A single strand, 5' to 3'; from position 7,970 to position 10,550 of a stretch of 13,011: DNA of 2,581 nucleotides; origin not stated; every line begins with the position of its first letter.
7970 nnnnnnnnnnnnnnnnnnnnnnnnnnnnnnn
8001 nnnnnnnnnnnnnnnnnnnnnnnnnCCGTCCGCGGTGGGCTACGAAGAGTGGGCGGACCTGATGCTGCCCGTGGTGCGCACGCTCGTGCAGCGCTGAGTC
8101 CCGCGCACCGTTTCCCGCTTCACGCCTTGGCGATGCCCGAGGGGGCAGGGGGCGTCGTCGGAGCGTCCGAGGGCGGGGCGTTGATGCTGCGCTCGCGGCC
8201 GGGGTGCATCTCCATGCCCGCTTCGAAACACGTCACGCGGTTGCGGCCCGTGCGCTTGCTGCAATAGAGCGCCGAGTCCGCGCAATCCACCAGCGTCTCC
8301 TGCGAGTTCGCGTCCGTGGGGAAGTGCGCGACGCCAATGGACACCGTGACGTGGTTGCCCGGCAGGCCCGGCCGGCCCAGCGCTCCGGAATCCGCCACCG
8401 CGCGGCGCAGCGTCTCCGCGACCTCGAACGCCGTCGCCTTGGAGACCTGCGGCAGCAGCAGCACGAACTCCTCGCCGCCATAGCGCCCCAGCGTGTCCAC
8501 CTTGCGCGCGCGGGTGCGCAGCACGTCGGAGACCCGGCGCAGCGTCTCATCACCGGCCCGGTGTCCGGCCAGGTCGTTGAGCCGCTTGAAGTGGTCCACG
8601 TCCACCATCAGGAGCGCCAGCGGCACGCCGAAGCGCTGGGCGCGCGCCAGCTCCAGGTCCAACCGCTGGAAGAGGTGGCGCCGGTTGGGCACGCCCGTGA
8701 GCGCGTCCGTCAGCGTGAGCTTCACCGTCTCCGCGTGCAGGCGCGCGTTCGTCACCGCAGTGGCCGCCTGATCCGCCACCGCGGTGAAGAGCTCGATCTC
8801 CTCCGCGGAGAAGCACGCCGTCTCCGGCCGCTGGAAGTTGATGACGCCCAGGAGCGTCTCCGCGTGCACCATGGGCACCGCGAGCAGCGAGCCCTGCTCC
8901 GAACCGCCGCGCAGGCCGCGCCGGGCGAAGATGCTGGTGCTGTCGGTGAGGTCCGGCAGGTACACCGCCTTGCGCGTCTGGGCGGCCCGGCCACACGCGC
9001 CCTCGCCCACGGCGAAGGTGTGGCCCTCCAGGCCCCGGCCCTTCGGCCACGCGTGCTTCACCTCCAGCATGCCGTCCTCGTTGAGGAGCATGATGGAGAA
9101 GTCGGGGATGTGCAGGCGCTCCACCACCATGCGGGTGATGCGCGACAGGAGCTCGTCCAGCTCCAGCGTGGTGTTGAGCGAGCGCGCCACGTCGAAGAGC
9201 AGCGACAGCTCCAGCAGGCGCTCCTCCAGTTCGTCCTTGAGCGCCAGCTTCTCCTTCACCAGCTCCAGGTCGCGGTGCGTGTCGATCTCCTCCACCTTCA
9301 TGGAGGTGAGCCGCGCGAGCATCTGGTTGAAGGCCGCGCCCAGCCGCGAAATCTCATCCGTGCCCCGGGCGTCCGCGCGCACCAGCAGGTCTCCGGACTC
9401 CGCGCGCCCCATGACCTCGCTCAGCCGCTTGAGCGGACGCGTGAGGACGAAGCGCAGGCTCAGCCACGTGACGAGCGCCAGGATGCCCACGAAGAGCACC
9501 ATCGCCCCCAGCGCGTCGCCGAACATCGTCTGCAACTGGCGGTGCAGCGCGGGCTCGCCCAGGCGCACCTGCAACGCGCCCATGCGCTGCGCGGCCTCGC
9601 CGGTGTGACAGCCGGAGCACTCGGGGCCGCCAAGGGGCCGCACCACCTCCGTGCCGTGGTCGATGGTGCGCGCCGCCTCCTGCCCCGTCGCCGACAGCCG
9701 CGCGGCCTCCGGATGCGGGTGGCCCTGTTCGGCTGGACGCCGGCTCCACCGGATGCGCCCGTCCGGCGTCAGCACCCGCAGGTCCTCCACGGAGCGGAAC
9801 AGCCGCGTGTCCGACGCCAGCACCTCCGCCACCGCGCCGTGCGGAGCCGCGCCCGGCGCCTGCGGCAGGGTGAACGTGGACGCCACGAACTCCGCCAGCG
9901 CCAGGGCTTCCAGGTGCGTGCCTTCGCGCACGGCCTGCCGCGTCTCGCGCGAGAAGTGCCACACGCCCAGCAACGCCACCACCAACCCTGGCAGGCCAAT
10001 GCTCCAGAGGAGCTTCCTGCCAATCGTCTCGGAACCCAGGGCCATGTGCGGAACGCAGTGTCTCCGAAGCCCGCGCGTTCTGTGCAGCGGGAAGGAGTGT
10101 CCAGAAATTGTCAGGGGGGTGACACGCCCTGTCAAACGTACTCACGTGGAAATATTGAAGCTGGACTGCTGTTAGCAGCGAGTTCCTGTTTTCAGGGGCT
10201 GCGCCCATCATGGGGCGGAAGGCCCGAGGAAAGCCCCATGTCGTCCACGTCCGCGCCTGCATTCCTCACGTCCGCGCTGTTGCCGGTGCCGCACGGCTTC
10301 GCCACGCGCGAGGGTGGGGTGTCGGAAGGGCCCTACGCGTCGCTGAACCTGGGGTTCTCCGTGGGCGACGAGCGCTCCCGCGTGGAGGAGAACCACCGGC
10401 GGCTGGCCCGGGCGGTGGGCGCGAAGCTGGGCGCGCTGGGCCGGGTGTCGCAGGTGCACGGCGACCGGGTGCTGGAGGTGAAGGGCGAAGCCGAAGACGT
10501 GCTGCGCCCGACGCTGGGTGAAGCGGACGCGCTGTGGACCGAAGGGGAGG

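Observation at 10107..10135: Near-consensus sigma70 promoter inside the annotated 5' end of the cyclase ORF, overlapped by a triple TGTCA/TGACA palindrome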

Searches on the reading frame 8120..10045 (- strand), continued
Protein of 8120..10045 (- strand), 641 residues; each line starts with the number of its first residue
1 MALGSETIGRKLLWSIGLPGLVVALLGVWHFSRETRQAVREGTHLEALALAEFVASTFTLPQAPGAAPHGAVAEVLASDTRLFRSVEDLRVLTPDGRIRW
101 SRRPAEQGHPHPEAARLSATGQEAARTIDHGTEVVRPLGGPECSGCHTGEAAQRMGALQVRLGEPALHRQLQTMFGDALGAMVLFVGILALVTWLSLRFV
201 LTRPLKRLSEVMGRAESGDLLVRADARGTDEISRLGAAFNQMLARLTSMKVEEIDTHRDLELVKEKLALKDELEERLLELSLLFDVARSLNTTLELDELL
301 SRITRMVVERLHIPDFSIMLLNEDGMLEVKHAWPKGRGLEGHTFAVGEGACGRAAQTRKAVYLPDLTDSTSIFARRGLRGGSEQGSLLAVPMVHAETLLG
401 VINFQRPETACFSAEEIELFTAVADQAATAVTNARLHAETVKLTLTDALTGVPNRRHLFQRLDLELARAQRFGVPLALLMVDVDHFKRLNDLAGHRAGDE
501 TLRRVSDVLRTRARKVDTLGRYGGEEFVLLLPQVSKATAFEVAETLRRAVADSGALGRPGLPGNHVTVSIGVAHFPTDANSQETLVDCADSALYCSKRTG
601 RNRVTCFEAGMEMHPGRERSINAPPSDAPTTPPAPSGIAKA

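Call 65: find_encoding_contigs(protein=P0082, flank=400, max_places=1)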
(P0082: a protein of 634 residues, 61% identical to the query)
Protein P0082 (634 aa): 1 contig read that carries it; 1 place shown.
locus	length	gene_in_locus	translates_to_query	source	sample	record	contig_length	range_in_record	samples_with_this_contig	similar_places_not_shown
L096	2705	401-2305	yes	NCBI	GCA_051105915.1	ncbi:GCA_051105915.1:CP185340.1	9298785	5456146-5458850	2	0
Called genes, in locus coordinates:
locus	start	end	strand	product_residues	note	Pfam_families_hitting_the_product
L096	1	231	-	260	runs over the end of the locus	PF02578:Cu-oxidase_4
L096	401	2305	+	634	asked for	PF00672:HAMP, PF26769:HAMP_PhoQ (weak), PF01590:GAF, PF13185:GAF_2, PF13492:GAF_3, PF00990:GGDEF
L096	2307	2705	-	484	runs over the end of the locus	PF00089:Trypsin, PF13365:Trypsin_2, PF00595:PDZ (weak), PF13180:PDZ_2, PF17820:PDZ_6 (weak), PF00595:PDZ, PF13180:PDZ_2 (weak), PF17820:PDZ_6, +1 more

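Call 66: find_encoding_contigs(protein=P0054, flank=400, max_places=1)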
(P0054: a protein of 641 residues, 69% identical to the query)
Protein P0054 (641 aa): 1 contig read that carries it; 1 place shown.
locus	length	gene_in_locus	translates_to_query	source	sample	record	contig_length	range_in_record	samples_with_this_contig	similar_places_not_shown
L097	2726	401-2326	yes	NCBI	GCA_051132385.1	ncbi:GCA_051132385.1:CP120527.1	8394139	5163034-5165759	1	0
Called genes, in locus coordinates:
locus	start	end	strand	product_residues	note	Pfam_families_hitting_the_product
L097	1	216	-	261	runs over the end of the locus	PF02578:Cu-oxidase_4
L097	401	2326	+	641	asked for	PF00672:HAMP, PF26769:HAMP_PhoQ (weak), PF01590:GAF, PF13185:GAF_2, PF13492:GAF_3 (weak), PF00990:GGDEF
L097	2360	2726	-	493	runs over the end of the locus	PF00089:Trypsin, PF10459:Peptidase_S46 (faint), PF13365:Trypsin_2, PF00595:PDZ, PF13180:PDZ_2, PF17820:PDZ_6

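Call 67: find_encoding_contigs(protein=P0116, flank=400, max_places=1)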
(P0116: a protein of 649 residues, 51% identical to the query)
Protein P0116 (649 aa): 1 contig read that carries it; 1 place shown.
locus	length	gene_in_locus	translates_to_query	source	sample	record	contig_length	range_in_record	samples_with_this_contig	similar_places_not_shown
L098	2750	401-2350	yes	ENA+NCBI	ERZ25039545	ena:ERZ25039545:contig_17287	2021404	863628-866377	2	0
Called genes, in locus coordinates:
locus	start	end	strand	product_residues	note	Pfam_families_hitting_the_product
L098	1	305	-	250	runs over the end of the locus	PF02578:Cu-oxidase_4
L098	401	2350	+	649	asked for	PF00672:HAMP, PF01590:GAF, PF13185:GAF_2, PF13492:GAF_3 (weak), PF00990:GGDEF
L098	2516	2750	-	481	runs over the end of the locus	PF00089:Trypsin, PF13365:Trypsin_2, PF00595:PDZ, PF13180:PDZ_2, PF17820:PDZ_6, PF19805:DUF6288 (weak), PF13180:PDZ_2, PF17820:PDZ_6, +1 more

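Call 68: find_encoding_contigs(protein=P0035, flank=400, max_places=1)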
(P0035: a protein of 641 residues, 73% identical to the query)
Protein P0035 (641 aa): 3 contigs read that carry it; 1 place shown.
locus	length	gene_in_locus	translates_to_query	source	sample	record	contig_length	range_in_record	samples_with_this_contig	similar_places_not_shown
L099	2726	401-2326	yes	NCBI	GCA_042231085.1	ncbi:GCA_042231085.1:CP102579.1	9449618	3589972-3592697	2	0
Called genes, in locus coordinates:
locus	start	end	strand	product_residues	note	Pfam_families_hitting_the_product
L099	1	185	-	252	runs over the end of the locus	PF02578:Cu-oxidase_4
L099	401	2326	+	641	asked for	PF00672:HAMP, PF01590:GAF, PF13185:GAF_2, PF13492:GAF_3, PF00990:GGDEF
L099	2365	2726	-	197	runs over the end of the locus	PF00657:Lipase_GDSL, PF13472:Lipase_GDSL_2, PF25182:NonGDSL, PF17182:OSK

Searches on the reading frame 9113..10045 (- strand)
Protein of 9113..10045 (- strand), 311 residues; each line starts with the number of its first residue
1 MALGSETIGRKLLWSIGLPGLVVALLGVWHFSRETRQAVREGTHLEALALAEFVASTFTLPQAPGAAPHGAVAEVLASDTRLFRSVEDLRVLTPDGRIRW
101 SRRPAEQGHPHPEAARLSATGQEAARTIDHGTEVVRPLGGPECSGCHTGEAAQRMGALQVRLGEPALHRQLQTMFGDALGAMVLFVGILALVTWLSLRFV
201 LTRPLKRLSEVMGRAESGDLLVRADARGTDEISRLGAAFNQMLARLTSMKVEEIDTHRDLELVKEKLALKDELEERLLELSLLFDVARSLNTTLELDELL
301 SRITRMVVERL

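Call 31: find_homologous_proteins(query=window:9113-10045:-, max_evalue=1e-10)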
Query seq(311 aa) (311 aa): 12 proteins with E <= 1e-10 among 8000 candidates.
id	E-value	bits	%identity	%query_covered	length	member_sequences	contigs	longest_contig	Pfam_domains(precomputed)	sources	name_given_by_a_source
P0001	1.7e-69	252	45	95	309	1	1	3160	PF00672.31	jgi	jgi:methyl-accepting chemotaxis protein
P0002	3.6e-57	212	73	50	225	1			PF00672.31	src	-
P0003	1.8e-54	203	66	48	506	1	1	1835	PF00672.31,PF13185.13,PF01590.33,PF26769.1,PF13492.13,PF00990.27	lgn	-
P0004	2.6e-44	170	67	45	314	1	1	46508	PF00672.31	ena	-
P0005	1.5e-42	164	60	45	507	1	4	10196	PF00672.31,PF13185.13,PF01590.33,PF13492.13,PF00990.27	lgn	-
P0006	4.5e-39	153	52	50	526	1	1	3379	PF00672.31,PF13185.13,PF01590.33,PF13492.13,PF00990.27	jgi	jgi:diguanylate cyclase (GGDEF)-like protein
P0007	6.9e-39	152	66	38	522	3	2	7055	PF00672.31,PF13185.13,PF01590.33,PF13492.13,PF00990.27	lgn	-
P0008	6.8e-36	142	54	47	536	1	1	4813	PF00672.31,PF13185.13,PF01590.33,PF13492.13,PF00990.27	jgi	-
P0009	5.5e-35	139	52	48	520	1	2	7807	PF00672.31,PF13185.13,PF01590.33,PF13492.13,PF00990.27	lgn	-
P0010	3.6e-32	130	60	39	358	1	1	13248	PF00672.31,PF13185.13,PF01590.33,PF26769.1,PF13492.13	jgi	jgi:nitrate/nitrite-specific signal transduction histidine kinase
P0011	9.0e-27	112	55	32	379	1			PF00672.31,PF13185.13,PF01590.33,PF13492.13,PF00990.27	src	-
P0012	5.1e-25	106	75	26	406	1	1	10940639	PF13185.13,PF01590.33,PF13492.13,PF00990.27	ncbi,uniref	ncbi:diguanylate cyclase [Archangium gephyra]|uniref:GGDEF domain-containing protein n=1 Tax=Archang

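Call 32: find_related_loci(query=window:9113-10045:-, collection=metagenome_contigs, flank=1500)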
Query seq(311 aa) (311 aa) in metagenome_contigs; peptide patterns used: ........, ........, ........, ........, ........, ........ (x = any residue, [..] = any of these).
519 stretches matched a pattern; 7 encode a relative of the query (tblastn E <= 1e-3); 7 distinct loci.
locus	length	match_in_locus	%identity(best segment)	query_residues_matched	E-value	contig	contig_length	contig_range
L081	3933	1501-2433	72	1-311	2e-142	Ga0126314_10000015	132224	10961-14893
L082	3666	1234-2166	70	1-311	2e-133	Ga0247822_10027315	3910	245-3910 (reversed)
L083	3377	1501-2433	69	1-311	1e-131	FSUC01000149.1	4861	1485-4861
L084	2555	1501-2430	65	1-311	5e-128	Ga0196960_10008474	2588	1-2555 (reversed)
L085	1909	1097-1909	69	1-271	6e-123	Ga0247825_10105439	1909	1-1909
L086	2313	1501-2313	68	1-271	1e-111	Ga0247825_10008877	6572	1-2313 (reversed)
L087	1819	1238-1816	67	1-193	2e-76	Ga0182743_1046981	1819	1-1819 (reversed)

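Call 33: find_encoding_contigs(protein=P0012, flank=3000, max_places=2)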
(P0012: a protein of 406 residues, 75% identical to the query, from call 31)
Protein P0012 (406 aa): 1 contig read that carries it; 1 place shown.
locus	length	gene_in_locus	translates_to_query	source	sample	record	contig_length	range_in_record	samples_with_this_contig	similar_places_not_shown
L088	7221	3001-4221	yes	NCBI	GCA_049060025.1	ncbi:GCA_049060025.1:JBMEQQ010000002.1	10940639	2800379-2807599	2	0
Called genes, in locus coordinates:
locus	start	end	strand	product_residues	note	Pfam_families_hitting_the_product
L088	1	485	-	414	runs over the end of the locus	PF01476:LysM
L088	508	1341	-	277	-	PF13432:TPR_16 (faint), PF07719:TPR_2 (faint), PF14559:TPR_19 (weak), PF13174:TPR_6 (weak)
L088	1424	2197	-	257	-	PF02578:Cu-oxidase_4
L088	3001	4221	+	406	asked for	PF13185:GAF_2, PF01590:GAF, PF13492:GAF_3, PF00990:GGDEF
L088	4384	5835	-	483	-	PF00089:Trypsin, PF13365:Trypsin_2, PF00595:PDZ (weak), PF13180:PDZ_2, PF17820:PDZ_6, PF00595:PDZ, PF13180:PDZ_2 (weak), PF17820:PDZ_6, +1 more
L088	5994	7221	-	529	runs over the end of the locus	PF03065:Glyco_hydro_57, PF09210:BE_C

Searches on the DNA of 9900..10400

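Call 45: search_rna_families(source=window, start=9900, end=10400, threshold=evalue, max_evalue=1)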
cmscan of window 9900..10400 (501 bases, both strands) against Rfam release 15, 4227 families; matches with E-value up to 1: 0.
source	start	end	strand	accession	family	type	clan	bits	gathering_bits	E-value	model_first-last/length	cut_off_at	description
